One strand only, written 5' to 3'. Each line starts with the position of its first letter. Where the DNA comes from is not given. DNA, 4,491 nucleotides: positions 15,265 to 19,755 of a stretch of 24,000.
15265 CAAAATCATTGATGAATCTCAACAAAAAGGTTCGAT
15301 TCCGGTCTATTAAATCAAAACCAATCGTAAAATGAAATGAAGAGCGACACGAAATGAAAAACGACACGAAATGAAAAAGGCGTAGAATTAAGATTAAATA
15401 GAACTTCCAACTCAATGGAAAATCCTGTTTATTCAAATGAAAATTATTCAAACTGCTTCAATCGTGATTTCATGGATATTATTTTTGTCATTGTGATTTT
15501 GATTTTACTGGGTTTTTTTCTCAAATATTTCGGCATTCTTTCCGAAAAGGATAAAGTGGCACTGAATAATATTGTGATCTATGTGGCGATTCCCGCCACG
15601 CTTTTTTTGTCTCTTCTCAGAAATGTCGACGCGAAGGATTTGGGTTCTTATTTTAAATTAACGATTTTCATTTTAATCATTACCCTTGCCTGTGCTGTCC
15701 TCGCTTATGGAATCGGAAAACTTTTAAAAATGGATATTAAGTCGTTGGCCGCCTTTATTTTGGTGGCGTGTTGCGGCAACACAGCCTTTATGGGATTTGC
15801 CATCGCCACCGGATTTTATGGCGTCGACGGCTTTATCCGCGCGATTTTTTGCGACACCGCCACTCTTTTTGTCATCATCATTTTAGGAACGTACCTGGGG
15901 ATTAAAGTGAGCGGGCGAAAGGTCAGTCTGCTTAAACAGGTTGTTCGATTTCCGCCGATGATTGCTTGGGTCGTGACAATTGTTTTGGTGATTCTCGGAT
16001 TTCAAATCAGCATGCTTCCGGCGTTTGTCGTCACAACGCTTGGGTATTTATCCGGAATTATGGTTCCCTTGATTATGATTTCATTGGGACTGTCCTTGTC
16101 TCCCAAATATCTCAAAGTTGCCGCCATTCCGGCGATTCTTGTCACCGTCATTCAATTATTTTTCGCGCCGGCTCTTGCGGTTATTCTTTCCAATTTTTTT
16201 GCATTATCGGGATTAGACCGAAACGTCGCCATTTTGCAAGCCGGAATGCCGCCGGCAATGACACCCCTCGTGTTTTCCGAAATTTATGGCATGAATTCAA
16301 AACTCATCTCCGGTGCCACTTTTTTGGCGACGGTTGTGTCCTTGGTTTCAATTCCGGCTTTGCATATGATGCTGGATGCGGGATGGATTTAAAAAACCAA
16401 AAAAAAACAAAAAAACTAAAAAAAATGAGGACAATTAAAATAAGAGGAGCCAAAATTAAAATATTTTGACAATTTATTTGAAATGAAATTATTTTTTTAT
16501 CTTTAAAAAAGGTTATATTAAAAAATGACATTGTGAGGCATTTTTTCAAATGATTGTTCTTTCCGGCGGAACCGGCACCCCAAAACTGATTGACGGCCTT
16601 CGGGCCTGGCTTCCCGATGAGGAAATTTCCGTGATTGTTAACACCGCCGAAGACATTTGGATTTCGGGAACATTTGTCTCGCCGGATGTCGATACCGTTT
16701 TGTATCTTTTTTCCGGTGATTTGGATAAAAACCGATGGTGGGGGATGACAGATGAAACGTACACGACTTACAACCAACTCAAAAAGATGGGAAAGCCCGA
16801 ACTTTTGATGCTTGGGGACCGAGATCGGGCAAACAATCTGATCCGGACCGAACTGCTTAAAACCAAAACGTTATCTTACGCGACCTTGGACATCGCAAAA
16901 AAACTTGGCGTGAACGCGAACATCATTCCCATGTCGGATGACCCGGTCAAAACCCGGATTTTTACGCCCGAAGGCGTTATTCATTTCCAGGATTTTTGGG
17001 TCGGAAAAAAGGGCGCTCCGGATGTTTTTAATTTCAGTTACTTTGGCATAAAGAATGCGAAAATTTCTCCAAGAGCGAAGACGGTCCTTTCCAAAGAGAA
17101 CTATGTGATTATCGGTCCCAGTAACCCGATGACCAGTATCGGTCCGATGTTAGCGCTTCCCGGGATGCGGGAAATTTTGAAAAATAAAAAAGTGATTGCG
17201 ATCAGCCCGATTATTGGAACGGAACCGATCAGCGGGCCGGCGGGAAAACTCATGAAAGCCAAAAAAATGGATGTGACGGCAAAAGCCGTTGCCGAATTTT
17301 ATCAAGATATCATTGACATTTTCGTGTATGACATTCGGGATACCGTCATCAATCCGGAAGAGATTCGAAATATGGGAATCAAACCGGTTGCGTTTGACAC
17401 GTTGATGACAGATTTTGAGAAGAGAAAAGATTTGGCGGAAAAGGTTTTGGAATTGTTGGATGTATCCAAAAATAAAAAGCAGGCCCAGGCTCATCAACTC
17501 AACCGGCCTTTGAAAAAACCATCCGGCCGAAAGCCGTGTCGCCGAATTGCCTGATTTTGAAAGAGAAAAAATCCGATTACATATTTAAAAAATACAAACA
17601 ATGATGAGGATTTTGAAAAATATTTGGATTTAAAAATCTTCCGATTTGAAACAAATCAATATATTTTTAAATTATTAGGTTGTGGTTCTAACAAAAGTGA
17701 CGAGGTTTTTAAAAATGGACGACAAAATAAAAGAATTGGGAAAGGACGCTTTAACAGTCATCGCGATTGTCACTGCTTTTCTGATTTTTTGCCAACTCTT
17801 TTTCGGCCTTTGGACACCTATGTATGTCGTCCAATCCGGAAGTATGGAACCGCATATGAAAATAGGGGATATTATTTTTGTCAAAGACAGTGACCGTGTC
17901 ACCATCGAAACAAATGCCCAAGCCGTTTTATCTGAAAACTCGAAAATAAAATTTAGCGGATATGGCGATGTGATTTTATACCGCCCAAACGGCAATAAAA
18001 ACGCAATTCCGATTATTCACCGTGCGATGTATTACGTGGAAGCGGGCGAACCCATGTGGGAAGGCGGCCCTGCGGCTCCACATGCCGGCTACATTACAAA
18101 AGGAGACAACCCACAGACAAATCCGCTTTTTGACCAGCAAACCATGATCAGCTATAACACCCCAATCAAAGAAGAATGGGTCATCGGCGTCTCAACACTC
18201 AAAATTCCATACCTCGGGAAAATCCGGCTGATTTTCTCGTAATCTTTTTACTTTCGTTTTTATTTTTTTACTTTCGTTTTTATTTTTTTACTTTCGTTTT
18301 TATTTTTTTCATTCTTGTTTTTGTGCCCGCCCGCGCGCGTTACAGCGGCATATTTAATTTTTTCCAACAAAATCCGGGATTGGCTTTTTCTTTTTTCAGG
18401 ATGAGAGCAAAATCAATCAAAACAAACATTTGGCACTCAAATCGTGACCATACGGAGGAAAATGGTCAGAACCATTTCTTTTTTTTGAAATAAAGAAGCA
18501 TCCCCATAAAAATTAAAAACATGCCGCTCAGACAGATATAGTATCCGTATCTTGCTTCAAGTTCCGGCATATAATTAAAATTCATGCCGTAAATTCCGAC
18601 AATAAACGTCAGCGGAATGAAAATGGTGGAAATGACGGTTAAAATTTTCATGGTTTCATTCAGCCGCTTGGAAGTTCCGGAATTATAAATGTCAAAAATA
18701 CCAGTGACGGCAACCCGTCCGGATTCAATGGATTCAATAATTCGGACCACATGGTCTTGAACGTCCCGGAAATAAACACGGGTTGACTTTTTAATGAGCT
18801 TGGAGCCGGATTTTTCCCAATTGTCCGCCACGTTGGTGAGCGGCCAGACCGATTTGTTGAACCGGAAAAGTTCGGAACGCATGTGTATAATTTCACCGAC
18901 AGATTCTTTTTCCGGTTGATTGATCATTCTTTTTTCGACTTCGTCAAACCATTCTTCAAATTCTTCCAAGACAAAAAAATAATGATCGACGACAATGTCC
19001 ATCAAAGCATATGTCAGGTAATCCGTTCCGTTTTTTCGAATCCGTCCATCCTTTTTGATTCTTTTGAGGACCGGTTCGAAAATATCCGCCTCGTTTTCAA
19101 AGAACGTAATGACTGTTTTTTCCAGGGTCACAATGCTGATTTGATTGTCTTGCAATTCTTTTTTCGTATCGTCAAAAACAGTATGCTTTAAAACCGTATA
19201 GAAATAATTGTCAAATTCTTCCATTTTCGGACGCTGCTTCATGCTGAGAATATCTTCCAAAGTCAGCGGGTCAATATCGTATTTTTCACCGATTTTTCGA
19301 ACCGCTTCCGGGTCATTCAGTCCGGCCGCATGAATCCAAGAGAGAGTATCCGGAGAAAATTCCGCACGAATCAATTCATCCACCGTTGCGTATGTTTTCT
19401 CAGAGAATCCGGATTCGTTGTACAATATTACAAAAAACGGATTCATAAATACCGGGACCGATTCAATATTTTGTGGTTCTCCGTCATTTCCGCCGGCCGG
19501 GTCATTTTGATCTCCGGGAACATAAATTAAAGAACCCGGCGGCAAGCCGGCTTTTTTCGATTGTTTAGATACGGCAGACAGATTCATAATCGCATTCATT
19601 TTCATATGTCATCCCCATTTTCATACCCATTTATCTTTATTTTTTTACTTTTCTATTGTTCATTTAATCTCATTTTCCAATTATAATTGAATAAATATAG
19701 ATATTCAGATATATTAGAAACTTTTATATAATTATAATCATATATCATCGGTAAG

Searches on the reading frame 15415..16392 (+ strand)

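Call 13: search_protein_families(library=pfam, proteins=[window:15415-16392:+], max_evalue=0.00001)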
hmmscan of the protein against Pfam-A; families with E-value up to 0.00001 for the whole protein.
window:15415-16392:+ (325 aa): 1 family
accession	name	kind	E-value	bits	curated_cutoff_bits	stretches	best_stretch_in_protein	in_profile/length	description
PF03547.23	Mem_trans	-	6.2e-31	107.7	25.7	2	20-159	4-144/343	Membrane transport protein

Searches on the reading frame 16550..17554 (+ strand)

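Call 14: search_protein_families(library=pfam, proteins=[window:16550-17554:+], max_evalue=0.00001)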
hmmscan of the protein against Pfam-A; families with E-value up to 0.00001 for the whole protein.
window:16550-17554:+ (334 aa): 1 family
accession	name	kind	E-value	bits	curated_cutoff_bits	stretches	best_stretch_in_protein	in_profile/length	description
PF01933.23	CofD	-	3.4e-43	148.3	30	1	2-283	2-273/290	2-phospho-L-lactate transferase CofD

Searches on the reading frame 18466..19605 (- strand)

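Call 14: search_protein_families(library=pfam, proteins=[window:18466-19605:-], max_evalue=0.00001)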
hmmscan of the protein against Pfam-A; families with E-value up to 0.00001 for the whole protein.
window:18466-19605:- (379 aa): 1 family
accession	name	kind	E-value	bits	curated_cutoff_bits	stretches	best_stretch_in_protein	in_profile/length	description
PF01544.23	CorA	-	1.1e-67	228.9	27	1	87-375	3-292/292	CorA-like Mg2+ transporter protein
